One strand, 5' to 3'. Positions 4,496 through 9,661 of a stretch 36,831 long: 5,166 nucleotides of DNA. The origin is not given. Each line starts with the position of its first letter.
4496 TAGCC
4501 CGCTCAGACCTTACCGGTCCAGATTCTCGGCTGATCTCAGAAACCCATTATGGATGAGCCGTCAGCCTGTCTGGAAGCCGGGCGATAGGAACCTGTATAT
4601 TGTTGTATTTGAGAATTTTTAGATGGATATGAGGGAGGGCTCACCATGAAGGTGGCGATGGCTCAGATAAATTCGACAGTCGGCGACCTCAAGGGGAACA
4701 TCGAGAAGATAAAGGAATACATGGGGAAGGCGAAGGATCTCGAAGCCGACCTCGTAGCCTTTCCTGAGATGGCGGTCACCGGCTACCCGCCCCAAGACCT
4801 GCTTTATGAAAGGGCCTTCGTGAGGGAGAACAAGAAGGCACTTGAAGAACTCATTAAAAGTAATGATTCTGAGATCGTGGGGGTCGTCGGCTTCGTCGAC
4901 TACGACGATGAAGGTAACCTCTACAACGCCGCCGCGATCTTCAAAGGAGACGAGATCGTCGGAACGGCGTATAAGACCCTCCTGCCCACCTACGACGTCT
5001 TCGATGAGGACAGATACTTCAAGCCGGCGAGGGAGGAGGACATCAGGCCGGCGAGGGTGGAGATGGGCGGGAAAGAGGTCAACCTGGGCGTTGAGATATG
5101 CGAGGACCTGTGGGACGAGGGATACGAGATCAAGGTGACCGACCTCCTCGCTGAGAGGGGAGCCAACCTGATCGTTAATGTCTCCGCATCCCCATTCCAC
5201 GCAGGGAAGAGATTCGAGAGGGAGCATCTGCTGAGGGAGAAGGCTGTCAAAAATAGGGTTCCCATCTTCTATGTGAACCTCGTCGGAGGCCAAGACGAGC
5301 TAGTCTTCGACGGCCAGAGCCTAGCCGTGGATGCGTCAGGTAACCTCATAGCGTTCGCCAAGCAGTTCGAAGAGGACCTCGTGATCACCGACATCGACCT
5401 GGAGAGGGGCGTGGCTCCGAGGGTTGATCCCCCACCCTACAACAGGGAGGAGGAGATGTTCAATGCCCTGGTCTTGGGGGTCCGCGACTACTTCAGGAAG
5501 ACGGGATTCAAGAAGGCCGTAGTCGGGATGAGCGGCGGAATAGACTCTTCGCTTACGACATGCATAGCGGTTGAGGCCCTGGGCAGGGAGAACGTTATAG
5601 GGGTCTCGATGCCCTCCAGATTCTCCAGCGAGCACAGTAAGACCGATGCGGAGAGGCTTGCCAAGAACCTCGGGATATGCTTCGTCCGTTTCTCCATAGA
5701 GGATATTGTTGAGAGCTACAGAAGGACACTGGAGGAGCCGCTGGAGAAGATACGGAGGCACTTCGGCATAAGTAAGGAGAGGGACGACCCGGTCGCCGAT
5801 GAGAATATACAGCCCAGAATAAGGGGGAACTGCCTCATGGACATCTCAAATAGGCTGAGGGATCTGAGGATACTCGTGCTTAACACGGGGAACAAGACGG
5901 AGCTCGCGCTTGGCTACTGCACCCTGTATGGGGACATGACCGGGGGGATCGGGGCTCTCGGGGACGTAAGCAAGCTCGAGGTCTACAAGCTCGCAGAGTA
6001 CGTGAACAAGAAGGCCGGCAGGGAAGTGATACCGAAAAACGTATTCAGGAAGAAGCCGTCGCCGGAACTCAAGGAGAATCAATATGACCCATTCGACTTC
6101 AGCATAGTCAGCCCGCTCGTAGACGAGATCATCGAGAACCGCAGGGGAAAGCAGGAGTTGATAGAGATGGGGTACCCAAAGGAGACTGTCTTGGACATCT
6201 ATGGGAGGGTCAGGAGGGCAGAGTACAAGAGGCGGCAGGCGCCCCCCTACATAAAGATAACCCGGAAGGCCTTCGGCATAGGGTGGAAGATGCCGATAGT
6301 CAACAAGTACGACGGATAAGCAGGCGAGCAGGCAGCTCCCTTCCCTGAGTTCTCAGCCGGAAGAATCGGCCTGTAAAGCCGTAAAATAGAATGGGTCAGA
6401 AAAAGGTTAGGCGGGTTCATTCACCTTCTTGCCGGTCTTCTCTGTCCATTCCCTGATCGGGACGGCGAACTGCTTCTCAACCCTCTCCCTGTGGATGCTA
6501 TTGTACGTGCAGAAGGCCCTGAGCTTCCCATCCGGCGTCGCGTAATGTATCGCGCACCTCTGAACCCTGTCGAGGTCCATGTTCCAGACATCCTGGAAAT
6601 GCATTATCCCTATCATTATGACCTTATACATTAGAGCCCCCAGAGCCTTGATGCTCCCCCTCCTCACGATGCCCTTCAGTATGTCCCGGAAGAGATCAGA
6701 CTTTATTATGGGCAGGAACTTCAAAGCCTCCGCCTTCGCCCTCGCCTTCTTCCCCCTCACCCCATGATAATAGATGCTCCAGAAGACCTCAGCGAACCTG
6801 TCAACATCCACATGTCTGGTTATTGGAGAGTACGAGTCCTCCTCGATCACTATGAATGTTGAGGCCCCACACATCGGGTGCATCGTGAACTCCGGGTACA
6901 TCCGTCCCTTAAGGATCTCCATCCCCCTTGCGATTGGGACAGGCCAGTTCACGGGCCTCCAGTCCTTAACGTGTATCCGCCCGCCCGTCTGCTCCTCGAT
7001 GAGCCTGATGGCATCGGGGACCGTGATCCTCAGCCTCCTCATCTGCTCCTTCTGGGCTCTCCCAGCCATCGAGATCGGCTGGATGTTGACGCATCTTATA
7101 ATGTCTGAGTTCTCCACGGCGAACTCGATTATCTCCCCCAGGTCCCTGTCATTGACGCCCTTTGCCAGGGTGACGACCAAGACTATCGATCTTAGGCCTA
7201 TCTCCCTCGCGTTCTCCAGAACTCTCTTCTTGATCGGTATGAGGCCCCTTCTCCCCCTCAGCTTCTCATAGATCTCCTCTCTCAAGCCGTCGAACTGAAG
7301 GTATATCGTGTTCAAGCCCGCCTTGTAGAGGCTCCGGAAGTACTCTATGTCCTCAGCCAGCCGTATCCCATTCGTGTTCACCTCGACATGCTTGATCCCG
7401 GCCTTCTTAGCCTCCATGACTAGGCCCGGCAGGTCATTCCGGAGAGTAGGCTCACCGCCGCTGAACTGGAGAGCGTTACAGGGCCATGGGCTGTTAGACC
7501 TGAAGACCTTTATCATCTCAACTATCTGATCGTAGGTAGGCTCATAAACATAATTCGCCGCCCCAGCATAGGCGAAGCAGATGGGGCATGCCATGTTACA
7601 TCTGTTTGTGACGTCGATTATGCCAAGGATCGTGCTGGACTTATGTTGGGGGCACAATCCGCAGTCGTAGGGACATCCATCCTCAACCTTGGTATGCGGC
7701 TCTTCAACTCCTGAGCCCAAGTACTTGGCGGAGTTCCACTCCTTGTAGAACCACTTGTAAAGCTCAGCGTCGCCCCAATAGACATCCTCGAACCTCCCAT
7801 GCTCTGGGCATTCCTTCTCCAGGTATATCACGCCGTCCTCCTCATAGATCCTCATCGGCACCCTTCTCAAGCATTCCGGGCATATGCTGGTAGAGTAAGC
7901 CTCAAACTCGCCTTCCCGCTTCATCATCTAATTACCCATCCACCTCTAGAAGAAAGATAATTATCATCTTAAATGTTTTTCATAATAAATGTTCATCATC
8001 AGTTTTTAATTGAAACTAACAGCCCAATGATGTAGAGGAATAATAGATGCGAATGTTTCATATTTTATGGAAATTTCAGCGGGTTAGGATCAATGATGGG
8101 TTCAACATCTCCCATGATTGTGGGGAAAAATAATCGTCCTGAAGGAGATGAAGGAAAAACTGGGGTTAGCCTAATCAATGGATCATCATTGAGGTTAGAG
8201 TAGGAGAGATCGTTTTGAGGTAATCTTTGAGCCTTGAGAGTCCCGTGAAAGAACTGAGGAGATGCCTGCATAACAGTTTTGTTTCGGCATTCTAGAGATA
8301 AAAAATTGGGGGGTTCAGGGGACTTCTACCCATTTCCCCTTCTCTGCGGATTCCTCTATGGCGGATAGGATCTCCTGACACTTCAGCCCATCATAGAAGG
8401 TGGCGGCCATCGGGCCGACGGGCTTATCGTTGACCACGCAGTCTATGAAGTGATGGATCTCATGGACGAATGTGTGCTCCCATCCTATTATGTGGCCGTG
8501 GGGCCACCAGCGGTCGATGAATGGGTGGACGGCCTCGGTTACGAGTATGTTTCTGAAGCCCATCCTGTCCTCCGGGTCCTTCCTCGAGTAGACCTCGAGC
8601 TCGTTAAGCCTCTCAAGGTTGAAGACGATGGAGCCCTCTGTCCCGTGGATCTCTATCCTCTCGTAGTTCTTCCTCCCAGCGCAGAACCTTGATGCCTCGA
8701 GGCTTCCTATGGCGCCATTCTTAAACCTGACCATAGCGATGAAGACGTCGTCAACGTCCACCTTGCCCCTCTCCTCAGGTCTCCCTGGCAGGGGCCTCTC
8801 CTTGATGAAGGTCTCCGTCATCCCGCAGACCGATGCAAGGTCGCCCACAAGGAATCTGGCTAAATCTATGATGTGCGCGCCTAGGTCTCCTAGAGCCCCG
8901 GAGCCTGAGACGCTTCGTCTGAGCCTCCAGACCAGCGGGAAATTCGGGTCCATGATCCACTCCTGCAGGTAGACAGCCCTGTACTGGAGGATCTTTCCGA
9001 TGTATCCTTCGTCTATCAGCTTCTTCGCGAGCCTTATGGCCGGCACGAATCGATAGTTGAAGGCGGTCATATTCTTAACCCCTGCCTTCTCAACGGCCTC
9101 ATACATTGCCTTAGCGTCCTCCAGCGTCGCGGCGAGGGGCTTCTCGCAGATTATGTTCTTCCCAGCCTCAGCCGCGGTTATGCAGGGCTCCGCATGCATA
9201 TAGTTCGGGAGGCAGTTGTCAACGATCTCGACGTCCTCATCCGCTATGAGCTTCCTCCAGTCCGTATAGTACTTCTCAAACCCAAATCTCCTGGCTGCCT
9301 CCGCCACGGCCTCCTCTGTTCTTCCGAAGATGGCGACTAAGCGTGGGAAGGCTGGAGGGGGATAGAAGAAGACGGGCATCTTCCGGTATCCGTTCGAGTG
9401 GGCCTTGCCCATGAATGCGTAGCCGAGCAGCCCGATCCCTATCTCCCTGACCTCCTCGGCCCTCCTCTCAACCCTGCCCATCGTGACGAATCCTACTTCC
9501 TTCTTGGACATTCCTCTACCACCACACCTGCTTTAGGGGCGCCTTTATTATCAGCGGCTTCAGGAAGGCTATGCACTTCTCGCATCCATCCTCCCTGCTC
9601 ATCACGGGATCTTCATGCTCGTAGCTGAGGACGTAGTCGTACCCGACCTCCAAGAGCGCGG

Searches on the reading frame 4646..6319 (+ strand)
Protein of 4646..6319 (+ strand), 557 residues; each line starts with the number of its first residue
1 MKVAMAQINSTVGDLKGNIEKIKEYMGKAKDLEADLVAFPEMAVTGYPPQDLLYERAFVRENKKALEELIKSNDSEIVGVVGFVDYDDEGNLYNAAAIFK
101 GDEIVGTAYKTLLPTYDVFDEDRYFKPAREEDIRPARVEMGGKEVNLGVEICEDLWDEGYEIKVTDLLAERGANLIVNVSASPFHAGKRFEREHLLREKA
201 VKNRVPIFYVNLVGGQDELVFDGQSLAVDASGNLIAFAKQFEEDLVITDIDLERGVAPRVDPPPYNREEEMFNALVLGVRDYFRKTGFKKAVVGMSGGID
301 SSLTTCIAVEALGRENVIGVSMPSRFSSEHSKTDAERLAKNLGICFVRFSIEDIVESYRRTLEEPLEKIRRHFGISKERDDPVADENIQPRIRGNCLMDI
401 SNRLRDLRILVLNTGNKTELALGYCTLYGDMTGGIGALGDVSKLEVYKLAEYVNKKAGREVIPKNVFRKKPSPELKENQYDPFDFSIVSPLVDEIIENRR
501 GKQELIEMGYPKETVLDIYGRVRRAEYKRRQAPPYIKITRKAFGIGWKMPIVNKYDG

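Call 17: search_protein_families(library=pfam, proteins=[window:4646-6319:+], max_evalue=0.00001)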
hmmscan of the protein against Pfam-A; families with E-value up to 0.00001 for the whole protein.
window:4646-6319:+ (557 aa): 2 families
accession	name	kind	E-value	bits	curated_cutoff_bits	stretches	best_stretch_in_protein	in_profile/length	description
PF02540.23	NAD_synthase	-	8.6e-63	212.1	21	1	272-532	2-242/242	NAD synthase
PF00795.27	CN_hydrolase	-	2.2e-32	112.9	23.2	1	2-254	1-250/256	Carbon-nitrogen hydrolase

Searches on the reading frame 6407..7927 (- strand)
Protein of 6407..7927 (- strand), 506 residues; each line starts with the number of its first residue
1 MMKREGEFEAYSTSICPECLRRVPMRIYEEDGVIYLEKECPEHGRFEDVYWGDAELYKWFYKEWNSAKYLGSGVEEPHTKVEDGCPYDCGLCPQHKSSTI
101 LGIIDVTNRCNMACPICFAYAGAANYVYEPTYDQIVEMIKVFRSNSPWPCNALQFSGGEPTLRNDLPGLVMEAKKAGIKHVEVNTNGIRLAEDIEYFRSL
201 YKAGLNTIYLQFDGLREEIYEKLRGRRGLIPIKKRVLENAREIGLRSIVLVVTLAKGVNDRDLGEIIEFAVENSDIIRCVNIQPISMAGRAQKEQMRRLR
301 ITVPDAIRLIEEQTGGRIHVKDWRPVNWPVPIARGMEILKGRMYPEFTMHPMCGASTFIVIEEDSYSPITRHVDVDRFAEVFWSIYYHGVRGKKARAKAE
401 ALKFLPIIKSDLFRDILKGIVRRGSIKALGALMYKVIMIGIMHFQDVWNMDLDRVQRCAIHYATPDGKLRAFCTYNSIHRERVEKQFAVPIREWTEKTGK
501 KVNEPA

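Call 17: search_protein_families(library=pfam, proteins=[window:6407-7927:-], max_evalue=0.00001)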
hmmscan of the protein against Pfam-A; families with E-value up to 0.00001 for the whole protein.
window:6407-7927:- (506 aa): 2 families
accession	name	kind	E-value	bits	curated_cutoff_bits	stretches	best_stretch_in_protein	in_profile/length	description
PF04055.27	Radical_SAM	-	4.7e-29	102.1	29.5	1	106-270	3-166/166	Radical SAM superfamily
PF23545.1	Zn_ribbon_HMPTM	-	2.3e-20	72.3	27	1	11-51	4-44/45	HMPTM N-terminal zinc ribbon domain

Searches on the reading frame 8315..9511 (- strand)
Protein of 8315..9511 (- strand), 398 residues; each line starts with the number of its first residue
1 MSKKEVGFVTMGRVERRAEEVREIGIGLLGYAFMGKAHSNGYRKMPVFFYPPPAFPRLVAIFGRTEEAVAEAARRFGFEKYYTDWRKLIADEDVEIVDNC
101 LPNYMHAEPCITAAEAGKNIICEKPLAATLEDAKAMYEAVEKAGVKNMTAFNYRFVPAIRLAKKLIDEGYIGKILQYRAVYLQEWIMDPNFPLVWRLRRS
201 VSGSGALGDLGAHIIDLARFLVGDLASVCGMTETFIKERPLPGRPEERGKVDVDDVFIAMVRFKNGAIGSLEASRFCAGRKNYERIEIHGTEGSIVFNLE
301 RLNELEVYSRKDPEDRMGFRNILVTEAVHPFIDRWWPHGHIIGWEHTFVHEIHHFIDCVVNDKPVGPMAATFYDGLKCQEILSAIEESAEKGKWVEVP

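Call 17: search_protein_families(library=pfam, proteins=[window:8315-9511:-], max_evalue=0.00001)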
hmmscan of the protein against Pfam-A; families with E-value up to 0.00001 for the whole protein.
window:8315-9511:- (398 aa): 3 families
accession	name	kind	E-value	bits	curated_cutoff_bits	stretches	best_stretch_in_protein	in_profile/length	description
PF22725.1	GFO_IDH_MocA_C3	-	3.5e-34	117.9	27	1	160-296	2-124/124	GFO/IDH/MocA C-terminal domain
PF02894.22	GFO_IDH_MocA_C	-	7.3e-28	98.3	22.9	1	163-397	1-218/218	Oxidoreductase family, C-terminal alpha/beta domain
PF01408.29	GFO_IDH_MocA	-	8e-23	81.8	24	1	25-149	2-118/120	Oxidoreductase family, NAD-binding Rossmann fold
